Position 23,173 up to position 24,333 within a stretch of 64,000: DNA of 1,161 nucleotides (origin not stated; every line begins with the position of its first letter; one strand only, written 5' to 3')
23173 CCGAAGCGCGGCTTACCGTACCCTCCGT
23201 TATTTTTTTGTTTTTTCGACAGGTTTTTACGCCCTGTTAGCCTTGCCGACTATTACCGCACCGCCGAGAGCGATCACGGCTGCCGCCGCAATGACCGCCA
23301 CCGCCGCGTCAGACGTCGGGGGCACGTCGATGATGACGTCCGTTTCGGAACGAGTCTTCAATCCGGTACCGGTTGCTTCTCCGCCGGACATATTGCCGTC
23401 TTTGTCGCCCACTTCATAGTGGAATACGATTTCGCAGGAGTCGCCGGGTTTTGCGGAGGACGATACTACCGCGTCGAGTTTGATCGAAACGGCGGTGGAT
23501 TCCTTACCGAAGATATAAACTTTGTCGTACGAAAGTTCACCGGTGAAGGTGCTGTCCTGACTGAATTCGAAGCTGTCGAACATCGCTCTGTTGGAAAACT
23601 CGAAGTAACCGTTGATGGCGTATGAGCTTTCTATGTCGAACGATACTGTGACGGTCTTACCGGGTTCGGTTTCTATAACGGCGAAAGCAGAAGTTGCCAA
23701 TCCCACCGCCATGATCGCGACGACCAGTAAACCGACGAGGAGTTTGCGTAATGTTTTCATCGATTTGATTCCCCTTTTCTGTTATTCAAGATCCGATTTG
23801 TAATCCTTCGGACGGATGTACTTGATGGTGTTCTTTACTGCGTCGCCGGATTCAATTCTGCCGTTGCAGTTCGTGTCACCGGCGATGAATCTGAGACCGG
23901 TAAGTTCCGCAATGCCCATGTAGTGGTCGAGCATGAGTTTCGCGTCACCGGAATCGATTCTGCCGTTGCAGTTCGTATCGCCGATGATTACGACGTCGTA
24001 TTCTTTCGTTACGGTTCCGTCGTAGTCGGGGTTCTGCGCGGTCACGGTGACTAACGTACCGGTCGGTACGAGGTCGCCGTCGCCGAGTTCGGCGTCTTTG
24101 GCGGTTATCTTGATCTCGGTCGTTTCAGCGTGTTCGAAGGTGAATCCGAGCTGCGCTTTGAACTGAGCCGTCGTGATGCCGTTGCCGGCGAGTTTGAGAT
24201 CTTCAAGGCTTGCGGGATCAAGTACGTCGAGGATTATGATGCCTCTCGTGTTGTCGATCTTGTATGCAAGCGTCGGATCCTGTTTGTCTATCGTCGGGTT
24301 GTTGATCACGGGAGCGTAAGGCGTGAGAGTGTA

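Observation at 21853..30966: Self-contained cohesin-dockerin set: a 2394-aa dockerin protein followed by two paralogous cohesin-like, membrane-anchored proteins, directly upstream of the fibre locus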

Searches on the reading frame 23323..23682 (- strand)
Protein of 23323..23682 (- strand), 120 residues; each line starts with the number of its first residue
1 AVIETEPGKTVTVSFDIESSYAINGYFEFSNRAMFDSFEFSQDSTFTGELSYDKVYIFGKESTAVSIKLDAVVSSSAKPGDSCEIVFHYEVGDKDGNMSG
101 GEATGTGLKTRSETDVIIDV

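Call 23: search_solved_structures(query=A3, max_evalue=10)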
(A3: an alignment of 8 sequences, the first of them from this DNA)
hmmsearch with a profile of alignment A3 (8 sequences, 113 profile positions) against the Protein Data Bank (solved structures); distinct sequences matched with E-value up to 10: 9.
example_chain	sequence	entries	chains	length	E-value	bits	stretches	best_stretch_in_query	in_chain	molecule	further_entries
8ajy_A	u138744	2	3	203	0.022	17.9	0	6-29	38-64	Cell-wall anchoring protein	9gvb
4iu2_A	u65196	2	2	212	0.026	17.7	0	6-29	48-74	Cell-wall anchoring protein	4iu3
9qpm_A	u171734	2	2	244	0.067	16.3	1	21-63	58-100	DUF4465 domain-containing protein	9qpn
9fct_B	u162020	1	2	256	0.074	16.2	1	21-63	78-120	DUF4465 domain-containing protein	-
9x3r_M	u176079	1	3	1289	0.2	14.8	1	14-91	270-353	Long-tail fiber proximal subunit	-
6s6b_J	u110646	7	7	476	0.26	14.4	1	22-74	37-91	Cmr1 | Cmr1,CRISPR-associated RAMP protein, Cmr1 family,CRISPR-associated RAMP protein, Cmr1 fami | Cmr1,CRISPR-associated RAMP protein, Cmr1 family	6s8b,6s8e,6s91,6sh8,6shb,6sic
6bqm_A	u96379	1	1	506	0.36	14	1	38-96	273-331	serine protease VesC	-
9pfe_A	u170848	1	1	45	0.53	13.4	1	72-105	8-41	Isoform 4 of Myosin-binding protein C, slow-type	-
5a9b_A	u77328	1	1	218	0.95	12.6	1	30-68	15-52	POLYHEDRIN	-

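Call 29: search_protein_representatives(alignment_id=A3)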
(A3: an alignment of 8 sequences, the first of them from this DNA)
Query: 8 sequences, 113 profile positions. Proteins with E-value up to 0.001 (for the whole library): 176; up to 1e-10: 86; up to 1e-30: 8. The best 150 are listed.
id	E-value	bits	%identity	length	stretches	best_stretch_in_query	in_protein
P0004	8.3e-52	190.1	-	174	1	1-113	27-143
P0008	7.9e-42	157.9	-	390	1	2-112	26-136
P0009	9.9e-38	144.7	-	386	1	2-112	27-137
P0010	3.5e-36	139.7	-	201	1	2-112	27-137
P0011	2.7e-33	130.4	-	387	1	3-112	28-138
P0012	5.4e-32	126.2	-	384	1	4-110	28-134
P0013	5.8e-32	126.1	-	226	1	2-110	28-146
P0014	7.4e-32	125.8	-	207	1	3-111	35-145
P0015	1.9e-30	121.3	-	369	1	4-112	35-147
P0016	6.3e-30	119.6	-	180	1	3-112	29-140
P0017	1.5e-29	118.4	-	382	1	1-112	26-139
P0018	1.7e-29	118.2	-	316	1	3-112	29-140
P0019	2.4e-29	117.7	-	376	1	4-113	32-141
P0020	1.2e-28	115.5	-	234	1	3-112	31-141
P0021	2.2e-28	114.6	-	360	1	3-112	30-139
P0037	6.5e-19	84.1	-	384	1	1-111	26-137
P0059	3.0e-14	69.1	-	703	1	4-112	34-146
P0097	4.1e-10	55.7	-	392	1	4-109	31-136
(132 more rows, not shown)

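Call 35: search_solved_structures(query=A5, max_evalue=10, show_alignments=3)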
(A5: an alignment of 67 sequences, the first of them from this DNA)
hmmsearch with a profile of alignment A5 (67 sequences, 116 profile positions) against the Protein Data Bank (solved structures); distinct sequences matched with E-value up to 10: 16.
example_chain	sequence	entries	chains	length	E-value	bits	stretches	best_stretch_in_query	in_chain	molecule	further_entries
8ajy_A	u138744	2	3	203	0.00066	22.7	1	5-103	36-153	Cell-wall anchoring protein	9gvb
4iu2_A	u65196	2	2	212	0.00075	22.5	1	5-103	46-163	Cell-wall anchoring protein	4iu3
2zf9_A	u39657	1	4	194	0.076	16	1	66-101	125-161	ScaE cell-surface anchored scaffoldin protein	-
8bl6_A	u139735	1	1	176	0.2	14.7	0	3-20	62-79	dIG14-scdim-EF62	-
5tpk_A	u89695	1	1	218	0.22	14.6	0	74-113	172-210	Protocadherin-15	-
3qwn_A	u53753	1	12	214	0.22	14.6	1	79-101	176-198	Hypothetical nigD-like protein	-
8bl3_A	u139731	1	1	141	0.27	14.3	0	3-20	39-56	scIg12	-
9fct_B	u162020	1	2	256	0.34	13.9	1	23-64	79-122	DUF4465 domain-containing protein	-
9qpm_A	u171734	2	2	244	0.39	13.7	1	23-63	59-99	DUF4465 domain-containing protein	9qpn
8qp6_B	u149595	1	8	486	0.58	13.2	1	64-103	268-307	F(ab) IGH526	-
4n0y_L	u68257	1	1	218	0.77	12.8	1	66-103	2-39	IGH526 Light Chain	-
6bqm_A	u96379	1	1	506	1.1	12.2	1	38-97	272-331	serine protease VesC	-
2z1p_A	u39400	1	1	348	1.5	11.9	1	44-89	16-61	Collagen adhesin protein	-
2kpn_A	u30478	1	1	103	2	11.4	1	62-113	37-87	Bacillolysin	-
4uyp_A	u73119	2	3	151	2.3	11.3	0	68-92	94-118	Cellulosomal scaffoldin anchoring protein C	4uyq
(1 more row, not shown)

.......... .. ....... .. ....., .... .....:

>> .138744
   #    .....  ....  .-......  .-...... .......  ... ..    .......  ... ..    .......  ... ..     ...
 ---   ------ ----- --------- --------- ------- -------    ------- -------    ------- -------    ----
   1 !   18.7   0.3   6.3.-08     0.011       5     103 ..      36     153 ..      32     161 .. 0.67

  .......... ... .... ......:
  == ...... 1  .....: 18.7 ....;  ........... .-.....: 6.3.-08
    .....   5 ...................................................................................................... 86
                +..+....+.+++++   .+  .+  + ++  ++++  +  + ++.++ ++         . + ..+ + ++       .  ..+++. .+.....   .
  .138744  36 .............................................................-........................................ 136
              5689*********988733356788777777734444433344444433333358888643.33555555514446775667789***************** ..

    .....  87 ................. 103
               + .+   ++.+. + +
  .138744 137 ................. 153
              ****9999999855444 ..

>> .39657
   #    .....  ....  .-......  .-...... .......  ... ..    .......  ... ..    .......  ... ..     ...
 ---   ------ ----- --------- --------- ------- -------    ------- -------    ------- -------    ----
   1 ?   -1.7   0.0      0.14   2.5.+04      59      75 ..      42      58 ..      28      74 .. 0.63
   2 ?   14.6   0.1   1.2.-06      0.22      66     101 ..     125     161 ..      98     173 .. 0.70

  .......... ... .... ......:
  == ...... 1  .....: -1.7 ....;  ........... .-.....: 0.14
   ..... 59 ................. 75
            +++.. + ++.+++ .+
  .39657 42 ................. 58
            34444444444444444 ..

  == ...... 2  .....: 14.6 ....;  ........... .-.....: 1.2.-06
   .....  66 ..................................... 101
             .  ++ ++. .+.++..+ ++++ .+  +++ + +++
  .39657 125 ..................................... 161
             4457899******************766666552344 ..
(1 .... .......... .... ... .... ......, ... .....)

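Call 37: find_related_loci(query=A3, collection=genome_contigs, flank=10000)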
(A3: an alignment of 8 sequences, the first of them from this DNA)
Query A3 (120 aa) in genome_contigs; peptide patterns used: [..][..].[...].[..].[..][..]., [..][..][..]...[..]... (x = any residue, [..] = any of these).
143 stretches matched a pattern; 5 encode a relative of the query (tblastn E <= 1e-3); 5 distinct loci.
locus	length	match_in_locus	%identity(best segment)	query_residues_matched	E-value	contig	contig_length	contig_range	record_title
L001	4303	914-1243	61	1-117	1e-40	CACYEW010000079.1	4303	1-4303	MAG: uncultured Ruminococcus sp. isolate RUG11869 genome assembly, contig: RUG11869_asm_79, whole genome shotgun sequenc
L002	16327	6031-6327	48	1-99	5e-30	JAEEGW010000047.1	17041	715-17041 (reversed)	MAG: Clostridiales bacterium isolate Tb.RUG.108 k141_967380_flag=0_multi=46.3037_len=17041, whole genome shotgun sequenc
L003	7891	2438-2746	46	1-98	6e-25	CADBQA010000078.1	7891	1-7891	MAG: uncultured Ruminococcus sp. isolate RUG14199 genome assembly, contig: RUG14199_asm_78, whole genome shotgun sequenc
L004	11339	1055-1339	39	7-100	6e-19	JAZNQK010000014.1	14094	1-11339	MAG: Faecousia sp. isolate T1900044826_TS20190292.MAGScoT_cleanbin_000021 SGB_2873_k141_2711901, whole genome shotgun se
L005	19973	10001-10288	34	6-100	7e-16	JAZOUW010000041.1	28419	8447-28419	MAG: Faecousia sp. isolate T1900045530_YK20190224.MAGScoT_cleanbin_000021 SGB_7723_k141_2500266, whole genome shotgun se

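Call 52: find_encoding_contigs(protein=P0008, flank=10000, max_places=3)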
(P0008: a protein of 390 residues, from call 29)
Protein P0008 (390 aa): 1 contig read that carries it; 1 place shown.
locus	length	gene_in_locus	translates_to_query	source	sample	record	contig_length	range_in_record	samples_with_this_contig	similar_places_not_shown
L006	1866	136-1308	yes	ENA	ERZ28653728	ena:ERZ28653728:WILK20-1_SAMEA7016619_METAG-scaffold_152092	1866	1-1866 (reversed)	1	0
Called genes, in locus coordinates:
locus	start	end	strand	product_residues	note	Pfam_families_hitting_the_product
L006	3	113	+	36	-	?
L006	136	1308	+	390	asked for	-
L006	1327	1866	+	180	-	?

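Call 56: find_encoding_contigs(protein=P0021, flank=10000, max_places=2)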
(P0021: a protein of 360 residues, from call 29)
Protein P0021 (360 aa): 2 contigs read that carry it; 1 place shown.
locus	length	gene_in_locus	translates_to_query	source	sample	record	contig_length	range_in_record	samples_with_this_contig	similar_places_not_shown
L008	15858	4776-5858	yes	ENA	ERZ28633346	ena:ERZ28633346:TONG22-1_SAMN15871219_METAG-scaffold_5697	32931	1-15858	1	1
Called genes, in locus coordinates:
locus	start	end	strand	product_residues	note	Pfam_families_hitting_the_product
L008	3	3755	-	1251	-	?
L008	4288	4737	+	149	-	PF00404:Dockerin_1 (weak)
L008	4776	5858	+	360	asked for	PF07554:FIVAR (faint)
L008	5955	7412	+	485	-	PF13487:HD_5, PF00563:EAL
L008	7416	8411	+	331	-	-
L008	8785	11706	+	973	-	-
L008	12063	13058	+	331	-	-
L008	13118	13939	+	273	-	-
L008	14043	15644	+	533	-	-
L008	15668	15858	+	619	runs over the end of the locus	-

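Call 57: find_encoding_contigs(protein=P0037, flank=10000, max_places=2)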
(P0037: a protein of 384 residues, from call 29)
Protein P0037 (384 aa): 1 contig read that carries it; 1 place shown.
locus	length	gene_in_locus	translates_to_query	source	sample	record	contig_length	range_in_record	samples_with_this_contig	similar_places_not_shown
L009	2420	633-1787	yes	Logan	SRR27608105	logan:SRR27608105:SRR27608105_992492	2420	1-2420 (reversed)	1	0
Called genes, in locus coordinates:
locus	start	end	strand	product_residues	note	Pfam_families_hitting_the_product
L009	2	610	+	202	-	?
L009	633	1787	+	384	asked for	PF07554:FIVAR (weak)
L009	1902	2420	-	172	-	?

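Call 58: find_encoding_contigs(protein=P0059, flank=10000, max_places=2)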
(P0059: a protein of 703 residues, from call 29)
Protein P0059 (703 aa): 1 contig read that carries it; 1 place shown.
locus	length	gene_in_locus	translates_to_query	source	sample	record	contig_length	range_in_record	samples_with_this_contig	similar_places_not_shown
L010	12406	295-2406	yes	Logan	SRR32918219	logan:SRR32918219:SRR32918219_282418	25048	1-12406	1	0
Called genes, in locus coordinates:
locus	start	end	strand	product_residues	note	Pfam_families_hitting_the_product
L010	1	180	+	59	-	?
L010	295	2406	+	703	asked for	PF27260:Y4jQ (faint), PF20271:CATASP (faint), PF07554:FIVAR (weak)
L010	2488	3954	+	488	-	PF13487:HD_5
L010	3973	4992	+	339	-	-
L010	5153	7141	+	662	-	-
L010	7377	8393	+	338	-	-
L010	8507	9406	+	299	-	-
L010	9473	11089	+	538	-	-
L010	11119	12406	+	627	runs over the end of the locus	-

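Call 59: find_encoding_contigs(protein=P0097, flank=10000, max_places=2)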
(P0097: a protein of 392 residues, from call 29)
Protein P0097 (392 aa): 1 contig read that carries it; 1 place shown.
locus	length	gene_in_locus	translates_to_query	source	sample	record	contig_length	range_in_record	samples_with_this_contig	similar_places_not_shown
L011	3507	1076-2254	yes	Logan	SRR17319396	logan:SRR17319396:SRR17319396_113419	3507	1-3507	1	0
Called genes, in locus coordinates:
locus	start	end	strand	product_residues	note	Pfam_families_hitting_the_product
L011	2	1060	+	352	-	?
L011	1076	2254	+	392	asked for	-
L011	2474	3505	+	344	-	?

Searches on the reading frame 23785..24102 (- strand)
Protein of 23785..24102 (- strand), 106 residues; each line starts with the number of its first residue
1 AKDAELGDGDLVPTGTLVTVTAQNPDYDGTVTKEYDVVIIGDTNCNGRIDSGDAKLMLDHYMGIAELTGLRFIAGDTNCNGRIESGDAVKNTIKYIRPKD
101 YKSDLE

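Call 24: search_solved_structures(query=window:23785-24102:-, max_evalue=10, show_alignments=3)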
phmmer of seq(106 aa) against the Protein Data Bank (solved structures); distinct sequences matched with E-value up to 10: 17.
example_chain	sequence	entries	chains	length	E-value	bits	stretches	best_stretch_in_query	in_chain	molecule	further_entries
8x39_A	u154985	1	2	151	0.00012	25.6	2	37-90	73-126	Serine protease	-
8x3a_A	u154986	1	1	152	0.00012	25.6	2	37-90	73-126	Serine protease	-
2gvh_A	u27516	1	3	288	0.025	18.1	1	20-65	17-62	AGR_L_2016p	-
5h9u_C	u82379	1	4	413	0.033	17.8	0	15-60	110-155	S-adenosylmethionine synthase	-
4uyp_B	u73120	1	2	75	0.043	17.4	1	39-90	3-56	Cellulosomal scaffoldin adaptor protein B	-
4uyq_B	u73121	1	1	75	0.044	17.4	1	39-90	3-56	Cellulosomal scaffoldin adaptor protein B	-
8ajy_B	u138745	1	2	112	0.06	16.9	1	40-91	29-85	Dockerin from ScaH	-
9h0m_E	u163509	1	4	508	0.18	15.4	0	41-84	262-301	PIT54 protein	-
5lxv_B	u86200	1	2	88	0.35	14.5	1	38-90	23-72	Carbohydrate-binding protein WP_009985128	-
2ccl_B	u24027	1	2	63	0.47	14.1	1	38-89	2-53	ENDO-1,4-BETA-XYLANASE Y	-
8h7j_A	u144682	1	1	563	0.56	13.8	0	70-84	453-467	Scavenger receptor cysteine-rich type 1 protein M130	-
6kge_D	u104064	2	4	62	0.61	13.7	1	38-90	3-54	And cellulose-binding endoglucanase family 9 CelL ortholog dockerin domain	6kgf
9nsv_A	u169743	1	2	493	0.87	13.2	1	23-63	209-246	Nitrogenase MoFe-protein alpha chain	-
9hb9_A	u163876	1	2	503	0.91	13.1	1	23-63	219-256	MoFe nitrogenase subunit D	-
3ul4_B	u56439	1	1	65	1.1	12.8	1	37-89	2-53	Cellulosome enzyme, dockerin type I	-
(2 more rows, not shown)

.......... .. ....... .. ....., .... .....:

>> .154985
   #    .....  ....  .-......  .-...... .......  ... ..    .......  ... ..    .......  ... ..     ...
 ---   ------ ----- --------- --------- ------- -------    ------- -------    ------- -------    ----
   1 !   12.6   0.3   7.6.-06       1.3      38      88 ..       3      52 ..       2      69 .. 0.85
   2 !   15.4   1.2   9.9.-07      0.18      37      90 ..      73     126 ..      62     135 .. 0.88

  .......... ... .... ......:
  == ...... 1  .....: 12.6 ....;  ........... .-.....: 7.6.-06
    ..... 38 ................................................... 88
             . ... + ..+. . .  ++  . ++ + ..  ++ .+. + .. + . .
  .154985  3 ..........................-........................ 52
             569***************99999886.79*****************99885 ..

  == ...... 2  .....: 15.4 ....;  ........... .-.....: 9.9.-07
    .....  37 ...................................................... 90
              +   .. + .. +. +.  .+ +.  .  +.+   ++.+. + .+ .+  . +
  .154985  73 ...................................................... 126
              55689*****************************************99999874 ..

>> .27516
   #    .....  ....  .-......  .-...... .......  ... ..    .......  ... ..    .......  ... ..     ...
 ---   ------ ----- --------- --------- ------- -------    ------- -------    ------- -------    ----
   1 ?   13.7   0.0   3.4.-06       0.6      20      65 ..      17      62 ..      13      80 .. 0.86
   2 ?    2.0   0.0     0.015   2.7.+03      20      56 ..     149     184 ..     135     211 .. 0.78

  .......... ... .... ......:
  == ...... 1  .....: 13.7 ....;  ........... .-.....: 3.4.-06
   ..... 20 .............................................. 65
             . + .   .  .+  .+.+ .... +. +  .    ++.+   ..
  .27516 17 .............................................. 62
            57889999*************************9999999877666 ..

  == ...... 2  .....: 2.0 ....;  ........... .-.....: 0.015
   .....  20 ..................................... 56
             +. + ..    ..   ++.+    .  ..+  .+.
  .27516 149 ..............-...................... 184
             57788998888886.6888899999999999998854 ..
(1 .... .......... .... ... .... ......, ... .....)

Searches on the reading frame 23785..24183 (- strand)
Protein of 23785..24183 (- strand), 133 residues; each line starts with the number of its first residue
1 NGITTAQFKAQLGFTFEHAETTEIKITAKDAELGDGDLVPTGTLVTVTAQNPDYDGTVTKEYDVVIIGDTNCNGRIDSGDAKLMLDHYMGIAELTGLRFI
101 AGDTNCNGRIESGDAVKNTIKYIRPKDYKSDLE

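Call 48: search_protein_families(library=pfam, proteins=[window:23785-24183:-], max_evalue=1)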
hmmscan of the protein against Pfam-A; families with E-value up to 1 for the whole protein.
seq(133 aa): 4 families
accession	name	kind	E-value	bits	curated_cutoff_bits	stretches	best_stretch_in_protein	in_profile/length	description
PF00404.24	Dockerin_1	-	0.00032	21.3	22.9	1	68-115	2-49/57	Dockerin type I domain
PF13405.12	EF-hand_6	-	0.062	13.5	25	0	69-86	10-27/30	EF-hand domain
PF09196.16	DUF1953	-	0.13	12.5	25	1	43-78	20-54/63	Domain of unknown function (DUF1953)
PF11617.13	Cu-binding_MopE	-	0.77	10.5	27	0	69-77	21-29/30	Putative metal-binding motif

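Call 93: find_related_loci(query=A6, collection=metagenome_contigs, flank=4000)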
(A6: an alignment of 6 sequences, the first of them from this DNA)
Query A6 (133 aa) in metagenome_contigs; peptide patterns used: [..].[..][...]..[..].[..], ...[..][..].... (x = any residue, [..] = any of these).
177 stretches matched a pattern; 15 encode a relative of the query (tblastn E <= 1e-3); 15 distinct loci.
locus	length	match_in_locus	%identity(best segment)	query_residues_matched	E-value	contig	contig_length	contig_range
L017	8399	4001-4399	86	1-133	4e-75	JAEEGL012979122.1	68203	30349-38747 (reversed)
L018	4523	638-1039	56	1-133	6e-45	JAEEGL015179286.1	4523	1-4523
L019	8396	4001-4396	52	1-132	3e-37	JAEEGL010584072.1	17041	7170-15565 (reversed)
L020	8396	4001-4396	52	1-132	3e-37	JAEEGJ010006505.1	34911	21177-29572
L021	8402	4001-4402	45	1-133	4e-30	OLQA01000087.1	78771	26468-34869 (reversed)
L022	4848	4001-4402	45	1-133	3e-30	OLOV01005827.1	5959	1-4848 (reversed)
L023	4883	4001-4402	44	1-133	9e-30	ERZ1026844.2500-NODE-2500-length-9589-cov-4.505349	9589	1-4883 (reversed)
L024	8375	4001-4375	43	2-133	5e-25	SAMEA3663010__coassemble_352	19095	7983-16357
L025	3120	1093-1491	38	2-133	6e-21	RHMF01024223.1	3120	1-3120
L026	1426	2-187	56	69-130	1e-17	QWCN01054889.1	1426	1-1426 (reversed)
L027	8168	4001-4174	29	37-99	3e-6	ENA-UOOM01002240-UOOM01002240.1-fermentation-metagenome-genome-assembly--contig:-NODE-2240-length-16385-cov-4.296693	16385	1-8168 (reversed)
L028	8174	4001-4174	29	37-99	3e-6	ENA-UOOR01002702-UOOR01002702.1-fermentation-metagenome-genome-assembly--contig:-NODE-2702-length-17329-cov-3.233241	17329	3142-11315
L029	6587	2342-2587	27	38-116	5e-6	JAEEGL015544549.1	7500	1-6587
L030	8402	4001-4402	43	1-133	9e-29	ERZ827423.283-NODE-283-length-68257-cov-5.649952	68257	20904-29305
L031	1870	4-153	38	62-108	8e-5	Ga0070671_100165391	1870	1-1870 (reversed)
